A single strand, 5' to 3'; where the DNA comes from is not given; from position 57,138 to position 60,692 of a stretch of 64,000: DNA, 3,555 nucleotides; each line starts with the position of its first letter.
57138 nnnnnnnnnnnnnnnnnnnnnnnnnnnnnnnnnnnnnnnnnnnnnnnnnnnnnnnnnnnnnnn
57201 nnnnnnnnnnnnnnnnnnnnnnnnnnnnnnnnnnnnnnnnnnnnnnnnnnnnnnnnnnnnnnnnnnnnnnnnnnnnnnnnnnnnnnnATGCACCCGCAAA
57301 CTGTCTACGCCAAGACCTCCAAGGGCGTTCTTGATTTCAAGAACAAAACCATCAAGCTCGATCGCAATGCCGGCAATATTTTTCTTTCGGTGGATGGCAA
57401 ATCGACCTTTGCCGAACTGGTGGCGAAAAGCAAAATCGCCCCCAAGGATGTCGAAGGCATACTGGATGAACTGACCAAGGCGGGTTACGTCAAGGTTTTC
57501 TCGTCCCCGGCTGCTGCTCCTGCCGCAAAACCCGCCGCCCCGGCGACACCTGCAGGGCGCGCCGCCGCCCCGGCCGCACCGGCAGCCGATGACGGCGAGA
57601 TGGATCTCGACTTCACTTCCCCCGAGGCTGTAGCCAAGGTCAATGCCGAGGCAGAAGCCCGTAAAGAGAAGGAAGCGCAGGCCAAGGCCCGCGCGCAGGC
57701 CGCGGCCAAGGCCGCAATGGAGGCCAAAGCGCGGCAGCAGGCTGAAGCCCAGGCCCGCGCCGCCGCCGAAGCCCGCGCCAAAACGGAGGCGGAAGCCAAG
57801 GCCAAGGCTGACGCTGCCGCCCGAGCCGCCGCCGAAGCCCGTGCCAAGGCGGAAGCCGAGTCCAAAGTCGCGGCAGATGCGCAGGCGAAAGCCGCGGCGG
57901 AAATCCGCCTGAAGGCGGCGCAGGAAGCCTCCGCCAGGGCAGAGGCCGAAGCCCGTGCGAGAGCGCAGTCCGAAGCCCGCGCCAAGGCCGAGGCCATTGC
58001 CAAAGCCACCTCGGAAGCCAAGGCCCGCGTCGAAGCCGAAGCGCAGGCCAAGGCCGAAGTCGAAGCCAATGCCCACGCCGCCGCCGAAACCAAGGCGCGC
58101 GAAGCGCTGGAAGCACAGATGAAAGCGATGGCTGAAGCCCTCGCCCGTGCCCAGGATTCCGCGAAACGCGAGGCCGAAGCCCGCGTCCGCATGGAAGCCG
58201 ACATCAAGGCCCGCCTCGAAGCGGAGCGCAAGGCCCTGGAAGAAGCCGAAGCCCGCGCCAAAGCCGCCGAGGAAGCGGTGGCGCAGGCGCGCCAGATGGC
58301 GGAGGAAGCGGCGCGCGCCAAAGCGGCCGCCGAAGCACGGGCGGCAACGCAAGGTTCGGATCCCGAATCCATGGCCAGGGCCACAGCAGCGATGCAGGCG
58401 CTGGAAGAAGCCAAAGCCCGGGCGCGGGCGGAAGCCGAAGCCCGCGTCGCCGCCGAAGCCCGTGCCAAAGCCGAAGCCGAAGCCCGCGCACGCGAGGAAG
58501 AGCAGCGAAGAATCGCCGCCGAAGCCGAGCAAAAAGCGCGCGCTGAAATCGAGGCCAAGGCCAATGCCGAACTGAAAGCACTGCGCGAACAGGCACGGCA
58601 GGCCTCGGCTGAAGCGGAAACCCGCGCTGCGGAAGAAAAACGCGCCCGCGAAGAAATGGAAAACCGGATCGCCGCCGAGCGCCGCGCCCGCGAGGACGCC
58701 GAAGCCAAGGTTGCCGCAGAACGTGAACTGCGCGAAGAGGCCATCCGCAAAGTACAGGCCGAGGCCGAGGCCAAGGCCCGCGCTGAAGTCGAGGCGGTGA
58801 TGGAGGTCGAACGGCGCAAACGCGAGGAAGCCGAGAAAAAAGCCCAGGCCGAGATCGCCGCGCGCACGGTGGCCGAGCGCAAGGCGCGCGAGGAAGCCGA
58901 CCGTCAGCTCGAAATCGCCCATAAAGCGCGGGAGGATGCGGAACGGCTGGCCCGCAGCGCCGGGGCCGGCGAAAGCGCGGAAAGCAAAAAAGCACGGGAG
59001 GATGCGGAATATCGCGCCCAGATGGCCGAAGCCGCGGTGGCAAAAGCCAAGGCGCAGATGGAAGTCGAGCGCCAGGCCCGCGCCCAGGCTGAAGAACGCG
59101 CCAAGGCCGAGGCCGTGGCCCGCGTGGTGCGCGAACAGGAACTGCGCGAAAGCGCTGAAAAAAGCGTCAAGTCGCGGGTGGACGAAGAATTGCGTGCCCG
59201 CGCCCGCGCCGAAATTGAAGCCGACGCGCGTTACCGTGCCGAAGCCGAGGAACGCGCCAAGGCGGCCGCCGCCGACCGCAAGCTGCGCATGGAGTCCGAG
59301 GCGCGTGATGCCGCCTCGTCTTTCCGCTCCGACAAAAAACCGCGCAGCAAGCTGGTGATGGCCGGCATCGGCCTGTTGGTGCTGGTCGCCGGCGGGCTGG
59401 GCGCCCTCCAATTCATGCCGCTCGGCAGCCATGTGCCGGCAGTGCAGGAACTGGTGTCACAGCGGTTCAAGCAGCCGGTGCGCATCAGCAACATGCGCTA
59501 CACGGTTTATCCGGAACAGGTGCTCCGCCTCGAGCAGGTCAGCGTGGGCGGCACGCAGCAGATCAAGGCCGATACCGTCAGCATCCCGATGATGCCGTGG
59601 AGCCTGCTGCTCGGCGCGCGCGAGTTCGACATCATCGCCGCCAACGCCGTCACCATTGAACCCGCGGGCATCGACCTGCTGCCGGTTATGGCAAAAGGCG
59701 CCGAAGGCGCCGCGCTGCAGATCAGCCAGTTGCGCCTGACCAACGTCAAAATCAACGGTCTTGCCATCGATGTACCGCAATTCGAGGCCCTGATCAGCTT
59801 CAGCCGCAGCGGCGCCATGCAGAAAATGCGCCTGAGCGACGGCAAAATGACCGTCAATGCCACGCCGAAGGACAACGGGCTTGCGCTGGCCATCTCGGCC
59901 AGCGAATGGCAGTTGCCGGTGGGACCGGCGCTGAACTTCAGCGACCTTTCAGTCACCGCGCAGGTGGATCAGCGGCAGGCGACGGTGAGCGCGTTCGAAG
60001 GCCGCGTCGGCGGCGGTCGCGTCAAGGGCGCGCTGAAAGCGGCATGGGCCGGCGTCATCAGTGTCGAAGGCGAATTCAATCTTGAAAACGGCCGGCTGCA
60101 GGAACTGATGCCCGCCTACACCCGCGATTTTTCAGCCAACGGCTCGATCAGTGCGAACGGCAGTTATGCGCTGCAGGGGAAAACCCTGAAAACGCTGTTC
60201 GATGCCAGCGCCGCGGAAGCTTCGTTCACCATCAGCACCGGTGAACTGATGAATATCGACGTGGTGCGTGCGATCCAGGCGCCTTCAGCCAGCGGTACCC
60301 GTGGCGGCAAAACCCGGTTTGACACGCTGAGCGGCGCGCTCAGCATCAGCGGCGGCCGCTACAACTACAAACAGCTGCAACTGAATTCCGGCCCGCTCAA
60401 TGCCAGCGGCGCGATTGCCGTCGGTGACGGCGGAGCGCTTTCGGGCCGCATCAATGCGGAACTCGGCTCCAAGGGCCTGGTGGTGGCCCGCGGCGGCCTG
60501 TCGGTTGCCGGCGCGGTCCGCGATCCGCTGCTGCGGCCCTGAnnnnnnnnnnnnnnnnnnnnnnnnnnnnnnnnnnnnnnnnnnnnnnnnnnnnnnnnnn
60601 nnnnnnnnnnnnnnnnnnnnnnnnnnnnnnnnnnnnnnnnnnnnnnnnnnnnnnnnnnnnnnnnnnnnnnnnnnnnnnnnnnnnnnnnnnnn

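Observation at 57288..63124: The broken response regulator and the 1084-aa coiled-coil protein share a paralogous ~70-aa N-terminal module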

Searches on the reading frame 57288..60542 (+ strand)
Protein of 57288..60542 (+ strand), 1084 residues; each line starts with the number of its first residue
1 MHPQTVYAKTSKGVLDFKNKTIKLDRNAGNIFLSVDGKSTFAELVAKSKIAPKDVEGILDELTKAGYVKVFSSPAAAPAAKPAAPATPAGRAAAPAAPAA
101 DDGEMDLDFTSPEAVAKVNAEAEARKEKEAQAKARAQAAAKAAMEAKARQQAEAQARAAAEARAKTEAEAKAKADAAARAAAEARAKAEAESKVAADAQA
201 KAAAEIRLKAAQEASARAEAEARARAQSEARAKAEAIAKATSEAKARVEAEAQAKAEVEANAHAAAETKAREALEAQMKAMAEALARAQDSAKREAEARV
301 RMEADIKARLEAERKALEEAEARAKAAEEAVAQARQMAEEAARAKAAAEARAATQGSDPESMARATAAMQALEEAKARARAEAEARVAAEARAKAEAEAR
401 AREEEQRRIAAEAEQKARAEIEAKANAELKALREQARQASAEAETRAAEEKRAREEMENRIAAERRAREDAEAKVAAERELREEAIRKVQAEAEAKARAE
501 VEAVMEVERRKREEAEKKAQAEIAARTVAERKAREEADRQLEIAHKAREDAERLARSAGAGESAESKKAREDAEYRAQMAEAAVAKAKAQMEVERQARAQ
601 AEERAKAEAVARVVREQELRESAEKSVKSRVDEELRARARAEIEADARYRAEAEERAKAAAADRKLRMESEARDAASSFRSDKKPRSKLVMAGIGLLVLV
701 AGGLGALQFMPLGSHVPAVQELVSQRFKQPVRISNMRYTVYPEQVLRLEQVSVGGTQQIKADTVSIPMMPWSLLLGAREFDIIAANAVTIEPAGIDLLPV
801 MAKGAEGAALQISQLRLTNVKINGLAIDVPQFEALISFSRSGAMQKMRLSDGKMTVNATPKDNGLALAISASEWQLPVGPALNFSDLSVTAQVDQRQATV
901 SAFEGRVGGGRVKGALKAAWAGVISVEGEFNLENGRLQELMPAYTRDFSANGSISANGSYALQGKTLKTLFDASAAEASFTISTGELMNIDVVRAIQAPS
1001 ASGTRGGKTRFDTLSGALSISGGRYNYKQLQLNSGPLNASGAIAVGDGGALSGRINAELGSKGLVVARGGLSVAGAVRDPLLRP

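Call 4: search_protein_families(library=pfam, proteins=[window:57288-60542:+], max_evalue=0.1)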
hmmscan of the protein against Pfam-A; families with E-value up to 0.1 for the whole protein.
window:57288-60542:+ (1084 aa): 0 families

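Call 7: search_protein_families(library=ncbifam, proteins=[window:57288-60542:+], max_evalue=1)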
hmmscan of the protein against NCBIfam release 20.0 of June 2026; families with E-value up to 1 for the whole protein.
window:57288-60542:+ (1084 aa): 5 families
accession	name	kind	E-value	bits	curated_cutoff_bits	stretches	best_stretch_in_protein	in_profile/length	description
TIGR04411.1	T2SS_GspN_Lepto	equivalog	0.00048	19.7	50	1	851-1038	39-216/280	type II secretion system protein GspN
NF033609.2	MSCRAMM_ClfA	exception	0.00066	17.5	1150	1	132-261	730-859/934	MSCRAMM family adhesin clumping factor ClfA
TIGR02794.1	tolA_full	equivalog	0.0036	16.6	59.45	1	176-280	131-242/362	cell envelope integrity protein TolA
NF000535.3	MSCRAMM_SdrC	exception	0.023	12.7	1700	1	101-263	692-907/963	MSCRAMM family adhesin SdrC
NF012181.0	MSCRAMM_SdrD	exception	0.31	8.3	2500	1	98-266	1095-1262/1379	MSCRAMM family adhesin SdrD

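Call 78: predict_structure(alignment_id=A7)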
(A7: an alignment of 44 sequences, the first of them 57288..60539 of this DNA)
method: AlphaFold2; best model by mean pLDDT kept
length: 1084 residues; sequences in the alignment: 44
mean_pLDDT: 76.0   pTM: 0.47
mean pLDDT of the five models: 76.0, 75.1, 75.0, 74.8, 73.6
residues with pLDDT >= 90: 354; 70-90: 288; 50-70: 389; < 50: 53
segments of 3 or more residues with pLDDT < 50: 76-84, 89-94, 99-106, 108-111, 240-243, 678-684
pLDDT, mean of each block of 10 residues (from residue 1): 92 93 92 95 93 95 96 62 44 44 44 53 63 68 70 72 73 71 68 58 56 56 56 52 52 56 60 70 70 70 71 70 68 70 66 61 67 68 65 69 75 79 78 77 74 66 54 54 60 67 68 71 69 71 70 61 57 66 69 70 69 70 68 66 61 58 55 48 44 62 74 91 91 94 92 94 94 87 96 85 81 96 84 95 94 96 93 91 96 94 97 97 95 97 88 98 93 95 96 94 93 98 95 96 95 96 85 96 96
secondary structure, 60 per line:
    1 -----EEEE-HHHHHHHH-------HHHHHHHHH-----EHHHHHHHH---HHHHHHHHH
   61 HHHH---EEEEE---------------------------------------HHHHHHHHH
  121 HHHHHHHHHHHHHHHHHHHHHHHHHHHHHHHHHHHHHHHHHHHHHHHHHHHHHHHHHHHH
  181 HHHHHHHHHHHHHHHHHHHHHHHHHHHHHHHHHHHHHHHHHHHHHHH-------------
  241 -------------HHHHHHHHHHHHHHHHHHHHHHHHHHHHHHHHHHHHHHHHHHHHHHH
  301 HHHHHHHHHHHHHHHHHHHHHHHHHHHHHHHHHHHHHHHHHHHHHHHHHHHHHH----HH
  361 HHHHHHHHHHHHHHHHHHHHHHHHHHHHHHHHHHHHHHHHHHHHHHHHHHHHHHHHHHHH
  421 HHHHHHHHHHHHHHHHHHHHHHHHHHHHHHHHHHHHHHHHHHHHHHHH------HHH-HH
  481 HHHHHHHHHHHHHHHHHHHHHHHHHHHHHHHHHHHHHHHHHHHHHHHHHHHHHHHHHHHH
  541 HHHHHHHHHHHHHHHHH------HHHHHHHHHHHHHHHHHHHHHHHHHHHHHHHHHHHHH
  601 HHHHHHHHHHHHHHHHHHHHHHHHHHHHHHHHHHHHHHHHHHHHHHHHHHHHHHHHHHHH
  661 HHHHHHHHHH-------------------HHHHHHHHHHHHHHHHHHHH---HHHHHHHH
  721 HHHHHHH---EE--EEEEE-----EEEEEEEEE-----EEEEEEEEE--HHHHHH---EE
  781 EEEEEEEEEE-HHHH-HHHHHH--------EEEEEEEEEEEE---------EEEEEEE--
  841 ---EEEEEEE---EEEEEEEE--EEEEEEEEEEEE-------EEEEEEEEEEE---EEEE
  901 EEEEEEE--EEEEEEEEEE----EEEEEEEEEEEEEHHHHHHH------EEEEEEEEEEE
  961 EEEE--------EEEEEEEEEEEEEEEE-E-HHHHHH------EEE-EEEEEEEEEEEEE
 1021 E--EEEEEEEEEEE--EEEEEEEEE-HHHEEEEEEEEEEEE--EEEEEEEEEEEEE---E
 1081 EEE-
elements in order (helices of 4 or more, strands of 3 or more residues): E6-9 H11-18 H26-34 H41-48 H52-64 E68-72 H112-227 H254-354 H359-468 H479-557 H564-670 H690-709 H713-727 E735-739 E745-753 E759-767 H770-775 E779-790 H792-795 H797-802 E811-822 E832-838 E844-850 E854-861 E864-875 E883-893 E897-907 E910-919 E924-936 H937-943 E950-964 E973-988 H992-997 E1004-1006 E1008-1021 E1024-1034 E1037-1045 E1050-1061 E1064-1076 E1080-1083
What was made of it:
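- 57621..59297 (+): Residues 112-670: cytoplasmic Ala/Glu/Arg/Lys-rich alpha-helical stalk with TolA-like composition. AF2 predicts helices 112-227, 254-354, 359-468, 479-557 and 564-670 (call 78).
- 59355..59414 (+): Residues 690-709: single transmembrane helix, preceded by KKPRSK (N-terminus in the cytoplasm). AF2 helix 690-709 (call 78).
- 59424..60539 (+): Residues 713-1084: beta-rich periplasmic 'mini-AsmA' domain. AF2 pLDDT is 91-98 (call 78).
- On Winged-helix (wHTH) fold superfamily: AF2 pLDDT is 92-96 (call 78). After the last strand comes a disordered linker, and an N-terminal strand replaces the wing hairpin (call 78).
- On AsmA family (PF05170): The model is beta-rich with pLDDT 91-98 (call 78), but no PDB match has E<=0.001.
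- Closest known: PqqD / RiPP recognition elements. Different: The predicted strand order differs (call 78).
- Checked: The coiled coil is cytoplasmic rather than membrane-spanning, and a single TM helix follows it (call 78).
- pLDDT is 92-96 (call 78).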

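Call 81: fold_search(model_id=the predicted structure, library=pdb)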
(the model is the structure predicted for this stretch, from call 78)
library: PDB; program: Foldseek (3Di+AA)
matches with E <= 10: 463; with E <= 0.001: 0
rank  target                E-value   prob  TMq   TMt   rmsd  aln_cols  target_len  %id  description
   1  9ea7                  5.3e-02  0.25  0.10  0.03  16.1       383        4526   12  The Structure of ApoB100 from Human Low-Density Lipoprotein (released 2024-12-18)
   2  9gf0_E                5.6e-02  0.08  0.05  0.11  26.5       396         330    9  Cryo-EM Structure of Pentameric Outer Membrane Protein A from Bdellovibrio bacteriovorus (released 2025-07-09)
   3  9gf0_D                8.1e-02  0.09  0.05  0.11  21.1       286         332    9  Cryo-EM Structure of Pentameric Outer Membrane Protein A from Bdellovibrio bacteriovorus (released 2025-07-09)
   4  7drq_B                1.3e-01  0.08  0.07  0.12  24.5       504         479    8  Crystal structure of polysaccharide lyase Uly1 (released 2021-03-31)
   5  4pwz_B                1.6e-01  0.06  0.06  0.11  24.6       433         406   11  Crystal structure of TolB protein from Yersinia pestis CO92 (released 2014-04-02)
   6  9h4q_T                1.8e-01  1.00  0.06  0.15   2.3        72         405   18  Cryo-EM structure of the SEAC wing - EGOC (released 2025-11-05)
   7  7drq_A                1.8e-01  0.07  0.07  0.13  24.8       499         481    8  Crystal structure of polysaccharide lyase Uly1 (released 2021-03-31)
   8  3s4c                  1.9e-01  0.09  0.05  0.06  18.5       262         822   10  Lactose phosphorylase in complex with sulfate (released 2012-06-27)
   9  9ga1_A                2.8e-01  0.06  0.05  0.13  21.7       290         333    8  Structure of Pentameric Outer Membrane Protein A from Bdellovibrio bacteriovorus (released 2025-07-09)
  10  8adl_S                2.9e-01  1.00  0.06  0.15   2.2        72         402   18  Cryo-EM structure of the SEA complex (released 2022-11-02)
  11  2hqs_B                3.1e-01  0.04  0.06  0.11  24.2       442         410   11  Crystal structure of TolB/Pal complex (released 2007-04-03)
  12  2prn                  3.3e-01  0.23  0.08  0.23  19.1       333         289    8  RHODOPSEUDOMONAS BLASTICA PORIN, TRIPLE MUTANT E1M, E99W, A116W (released 1999-01-13)
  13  8prn                  3.3e-01  0.23  0.08  0.22  19.1       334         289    8  E1M, K50A, R52A, D97A, E99A MUTANT OF RH. BLASTICA PORIN (released 1998-08-12)
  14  2yu3_MODEL_1_A        3.4e-01  1.00  0.06  0.58   4.0        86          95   13  Solution structure of the domain swapped WingedHelix in DNA-directed RNA polymerase III 39 kDa polypeptide (released 2007-10-09)
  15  8jj9_A                3.4e-01  0.99  0.05  0.18   4.3        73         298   18  Human FAM91A1 N terminal domain in complex with TBC1D23 (released 2024-04-24)
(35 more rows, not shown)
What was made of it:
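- On AsmA family (PF05170): The best match is ApoB100, E 0.053, probability 0.25 (call 81).
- Tried and rejected: The fold search of the C-terminal domain against the PDB found nothing significant (call 81).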

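Call 85: search_dna_similar(query=window:57288-60539:+, collection=plasmids, mode=protein, max_evalue=0.001, max_rows=15)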
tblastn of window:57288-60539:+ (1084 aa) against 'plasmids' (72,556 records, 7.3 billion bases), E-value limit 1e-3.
No match.
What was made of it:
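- Tried and rejected: tblastn of the large protein against 72,556 plasmids found no match (call 85).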

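Call 86: list_cluster_members(proteins=[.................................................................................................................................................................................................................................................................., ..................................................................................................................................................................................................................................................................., window:57288-60539:+])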
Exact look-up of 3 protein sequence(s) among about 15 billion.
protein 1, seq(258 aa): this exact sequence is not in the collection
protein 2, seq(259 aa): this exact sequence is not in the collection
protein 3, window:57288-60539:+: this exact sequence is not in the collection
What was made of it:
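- On Response regulator receiver (PF00072): Neither intact allele is in the protein collection (call 86).
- Tried and rejected: An intact regulator allele (C7, or C9 giving PPP) was looked for by exact sequence and not found (call 86).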

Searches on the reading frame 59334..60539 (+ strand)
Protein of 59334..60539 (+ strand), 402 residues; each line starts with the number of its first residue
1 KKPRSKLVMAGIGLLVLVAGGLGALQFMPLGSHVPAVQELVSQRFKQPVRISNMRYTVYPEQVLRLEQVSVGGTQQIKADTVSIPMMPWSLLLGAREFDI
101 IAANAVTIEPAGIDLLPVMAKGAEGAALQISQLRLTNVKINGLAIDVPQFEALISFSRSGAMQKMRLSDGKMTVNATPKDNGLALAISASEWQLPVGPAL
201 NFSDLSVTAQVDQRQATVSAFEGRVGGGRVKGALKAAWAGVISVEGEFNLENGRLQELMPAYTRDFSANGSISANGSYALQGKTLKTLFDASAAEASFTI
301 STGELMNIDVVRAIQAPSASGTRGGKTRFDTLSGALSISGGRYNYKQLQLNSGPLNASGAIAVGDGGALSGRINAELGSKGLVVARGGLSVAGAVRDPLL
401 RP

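Call 6: search_protein_families(library=pfam, proteins=[window:59334-60539:+], max_evalue=10)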
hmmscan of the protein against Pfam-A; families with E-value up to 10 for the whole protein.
seq(402 aa): 1 family
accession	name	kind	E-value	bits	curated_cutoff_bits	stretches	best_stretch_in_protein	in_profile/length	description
PF05170.20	AsmA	-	3.9e-08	33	29.8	2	128-346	386-605/607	AsmA family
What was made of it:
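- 59424..60539 (+): Scanned alone, it hits PF05170 AsmA at 33.0 bits against a cut-off of 29.8, E 3.9e-8 (call 6).
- On AsmA family (PF05170): The window's C-terminal 402 aa score 33.0 against 29.8 bits (call 6).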
